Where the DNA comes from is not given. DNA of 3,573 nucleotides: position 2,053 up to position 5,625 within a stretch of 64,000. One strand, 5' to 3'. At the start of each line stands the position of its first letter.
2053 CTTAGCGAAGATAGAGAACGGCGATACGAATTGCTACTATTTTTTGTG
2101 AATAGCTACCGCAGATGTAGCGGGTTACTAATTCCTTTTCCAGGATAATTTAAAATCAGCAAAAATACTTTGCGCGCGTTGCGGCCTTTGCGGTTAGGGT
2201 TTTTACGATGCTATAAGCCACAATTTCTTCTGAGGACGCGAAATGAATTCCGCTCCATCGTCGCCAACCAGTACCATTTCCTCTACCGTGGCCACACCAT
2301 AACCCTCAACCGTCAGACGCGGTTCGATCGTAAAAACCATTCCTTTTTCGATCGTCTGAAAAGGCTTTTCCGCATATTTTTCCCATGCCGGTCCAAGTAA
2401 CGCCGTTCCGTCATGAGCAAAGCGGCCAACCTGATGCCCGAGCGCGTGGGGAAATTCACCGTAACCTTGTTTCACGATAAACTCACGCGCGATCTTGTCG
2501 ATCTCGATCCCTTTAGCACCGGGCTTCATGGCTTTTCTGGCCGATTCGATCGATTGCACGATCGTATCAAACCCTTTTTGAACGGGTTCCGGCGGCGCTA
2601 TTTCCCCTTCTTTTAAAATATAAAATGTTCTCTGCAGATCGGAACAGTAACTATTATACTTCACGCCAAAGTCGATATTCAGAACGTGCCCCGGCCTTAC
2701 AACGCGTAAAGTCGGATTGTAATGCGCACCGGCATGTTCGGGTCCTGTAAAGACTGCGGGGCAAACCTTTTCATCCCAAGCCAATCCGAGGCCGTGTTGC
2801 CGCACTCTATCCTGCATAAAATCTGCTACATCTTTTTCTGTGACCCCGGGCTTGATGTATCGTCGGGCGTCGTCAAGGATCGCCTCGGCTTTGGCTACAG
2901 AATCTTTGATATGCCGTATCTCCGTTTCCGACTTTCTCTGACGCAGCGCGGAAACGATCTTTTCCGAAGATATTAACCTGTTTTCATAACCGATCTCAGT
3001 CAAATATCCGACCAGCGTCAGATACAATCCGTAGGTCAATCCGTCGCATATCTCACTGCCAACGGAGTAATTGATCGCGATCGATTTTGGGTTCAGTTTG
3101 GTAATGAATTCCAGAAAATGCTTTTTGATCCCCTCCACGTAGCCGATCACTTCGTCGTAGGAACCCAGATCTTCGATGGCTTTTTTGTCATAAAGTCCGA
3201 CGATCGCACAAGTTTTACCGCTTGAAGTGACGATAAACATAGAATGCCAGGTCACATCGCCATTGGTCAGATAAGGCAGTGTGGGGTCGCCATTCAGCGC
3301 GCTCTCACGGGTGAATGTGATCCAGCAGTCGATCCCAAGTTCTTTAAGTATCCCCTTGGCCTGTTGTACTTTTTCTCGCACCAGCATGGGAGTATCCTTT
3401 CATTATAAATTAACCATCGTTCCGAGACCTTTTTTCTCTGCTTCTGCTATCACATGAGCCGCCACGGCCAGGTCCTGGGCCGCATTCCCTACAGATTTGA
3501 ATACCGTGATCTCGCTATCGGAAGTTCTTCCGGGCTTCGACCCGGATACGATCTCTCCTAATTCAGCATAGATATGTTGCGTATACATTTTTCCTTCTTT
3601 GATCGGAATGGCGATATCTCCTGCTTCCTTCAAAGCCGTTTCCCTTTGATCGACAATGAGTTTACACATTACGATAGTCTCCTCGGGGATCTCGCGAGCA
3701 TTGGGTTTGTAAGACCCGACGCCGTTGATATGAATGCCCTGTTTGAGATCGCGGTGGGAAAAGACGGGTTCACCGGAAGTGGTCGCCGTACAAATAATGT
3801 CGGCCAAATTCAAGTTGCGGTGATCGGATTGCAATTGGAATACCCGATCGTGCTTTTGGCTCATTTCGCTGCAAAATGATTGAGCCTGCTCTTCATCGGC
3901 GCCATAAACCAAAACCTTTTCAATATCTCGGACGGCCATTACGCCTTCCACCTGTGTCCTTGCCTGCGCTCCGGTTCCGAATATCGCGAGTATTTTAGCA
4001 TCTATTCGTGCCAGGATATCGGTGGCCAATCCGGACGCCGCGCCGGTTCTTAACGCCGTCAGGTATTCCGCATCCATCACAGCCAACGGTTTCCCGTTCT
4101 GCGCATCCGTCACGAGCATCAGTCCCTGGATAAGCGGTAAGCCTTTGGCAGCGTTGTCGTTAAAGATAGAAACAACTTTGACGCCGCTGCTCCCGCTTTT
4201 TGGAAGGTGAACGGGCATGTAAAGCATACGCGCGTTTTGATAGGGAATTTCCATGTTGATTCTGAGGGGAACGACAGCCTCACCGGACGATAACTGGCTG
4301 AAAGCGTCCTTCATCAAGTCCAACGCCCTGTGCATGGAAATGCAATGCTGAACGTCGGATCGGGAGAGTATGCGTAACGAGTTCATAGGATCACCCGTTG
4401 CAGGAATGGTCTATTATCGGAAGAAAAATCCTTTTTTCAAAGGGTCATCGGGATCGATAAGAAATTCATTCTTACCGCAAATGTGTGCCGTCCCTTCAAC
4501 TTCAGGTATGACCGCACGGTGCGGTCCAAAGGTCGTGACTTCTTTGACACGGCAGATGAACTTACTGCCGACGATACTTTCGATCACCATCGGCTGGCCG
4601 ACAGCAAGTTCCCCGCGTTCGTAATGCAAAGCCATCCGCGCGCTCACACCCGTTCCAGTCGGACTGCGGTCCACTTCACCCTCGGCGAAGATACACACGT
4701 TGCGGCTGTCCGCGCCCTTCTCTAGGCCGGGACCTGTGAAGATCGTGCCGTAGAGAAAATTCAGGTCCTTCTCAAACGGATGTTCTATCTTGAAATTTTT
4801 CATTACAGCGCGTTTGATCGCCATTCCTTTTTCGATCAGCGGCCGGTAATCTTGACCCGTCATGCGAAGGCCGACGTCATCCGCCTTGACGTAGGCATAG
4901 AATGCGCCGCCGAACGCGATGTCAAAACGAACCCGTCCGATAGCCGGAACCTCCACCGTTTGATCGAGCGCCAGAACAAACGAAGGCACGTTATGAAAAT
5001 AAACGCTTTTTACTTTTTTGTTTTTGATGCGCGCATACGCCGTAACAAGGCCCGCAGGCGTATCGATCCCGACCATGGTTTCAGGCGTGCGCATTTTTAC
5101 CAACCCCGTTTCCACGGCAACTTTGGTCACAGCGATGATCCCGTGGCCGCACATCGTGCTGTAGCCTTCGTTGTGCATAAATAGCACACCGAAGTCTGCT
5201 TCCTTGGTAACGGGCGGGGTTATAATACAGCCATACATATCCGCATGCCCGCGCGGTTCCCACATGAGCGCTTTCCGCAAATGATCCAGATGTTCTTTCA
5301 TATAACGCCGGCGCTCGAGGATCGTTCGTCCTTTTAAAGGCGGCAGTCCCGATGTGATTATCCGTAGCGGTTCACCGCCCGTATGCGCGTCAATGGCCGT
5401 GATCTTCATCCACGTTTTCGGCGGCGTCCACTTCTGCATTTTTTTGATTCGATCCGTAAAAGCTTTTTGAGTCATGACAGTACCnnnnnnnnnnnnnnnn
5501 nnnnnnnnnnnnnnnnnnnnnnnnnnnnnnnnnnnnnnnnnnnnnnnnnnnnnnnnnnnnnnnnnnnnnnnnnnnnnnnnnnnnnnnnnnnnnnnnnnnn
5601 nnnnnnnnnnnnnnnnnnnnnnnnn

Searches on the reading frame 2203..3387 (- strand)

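Call 18: search_protein_families(library=pfam, proteins=[window:2203-3387:-], max_evalue=0.00001)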
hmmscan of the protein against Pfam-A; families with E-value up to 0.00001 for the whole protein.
window:2203-3387:- (394 aa): 1 family
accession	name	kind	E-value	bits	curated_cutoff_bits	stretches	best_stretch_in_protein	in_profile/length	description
PF00557.29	Peptidase_M24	-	4e-45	154.6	23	1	159-375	2-207/208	Metallopeptidase family M24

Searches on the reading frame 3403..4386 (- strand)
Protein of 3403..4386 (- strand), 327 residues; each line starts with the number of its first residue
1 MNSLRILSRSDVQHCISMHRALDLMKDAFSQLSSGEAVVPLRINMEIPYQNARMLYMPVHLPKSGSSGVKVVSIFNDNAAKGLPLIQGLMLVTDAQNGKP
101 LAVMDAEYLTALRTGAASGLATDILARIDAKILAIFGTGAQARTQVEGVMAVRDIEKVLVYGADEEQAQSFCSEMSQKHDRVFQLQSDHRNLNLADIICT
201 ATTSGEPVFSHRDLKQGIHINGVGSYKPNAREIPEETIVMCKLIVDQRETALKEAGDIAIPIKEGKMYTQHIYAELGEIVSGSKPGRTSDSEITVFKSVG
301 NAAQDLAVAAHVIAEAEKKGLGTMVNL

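Call 18: search_protein_families(library=pfam, proteins=[window:3403-4386:-], max_evalue=0.00001)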
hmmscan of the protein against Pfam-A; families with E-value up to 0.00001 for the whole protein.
window:3403-4386:- (327 aa): 2 families
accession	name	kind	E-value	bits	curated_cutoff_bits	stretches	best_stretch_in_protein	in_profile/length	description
PF02423.21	OCD_Mu_crystall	-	1.2e-69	235.1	24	1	6-318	5-312/314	Ornithine cyclodeaminase/mu-crystallin family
PF01488.26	Shikimate_DH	-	3.4e-08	34.1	24.3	1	120-218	2-99/138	Shikimate / quinate 5-dehydrogenase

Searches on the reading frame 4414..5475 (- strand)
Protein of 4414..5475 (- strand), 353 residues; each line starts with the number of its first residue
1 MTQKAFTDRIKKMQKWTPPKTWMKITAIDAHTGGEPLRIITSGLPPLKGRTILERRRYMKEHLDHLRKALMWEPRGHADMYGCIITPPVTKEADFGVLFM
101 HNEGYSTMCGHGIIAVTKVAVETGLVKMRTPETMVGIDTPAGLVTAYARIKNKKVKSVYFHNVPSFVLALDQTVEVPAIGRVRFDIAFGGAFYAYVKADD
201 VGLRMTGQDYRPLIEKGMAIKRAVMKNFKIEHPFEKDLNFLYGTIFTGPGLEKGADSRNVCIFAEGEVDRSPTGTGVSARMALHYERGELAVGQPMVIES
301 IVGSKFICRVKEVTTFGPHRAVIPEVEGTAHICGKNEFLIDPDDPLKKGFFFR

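Call 18: search_protein_families(library=pfam, proteins=[window:4414-5475:-], max_evalue=0.00001)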
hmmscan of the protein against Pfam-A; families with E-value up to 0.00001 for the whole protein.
window:4414-5475:- (353 aa): 1 family
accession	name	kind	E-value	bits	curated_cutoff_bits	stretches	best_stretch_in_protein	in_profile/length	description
PF05544.16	Pro_racemase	-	2.7e-119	398.5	27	1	28-350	2-324/325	Proline racemase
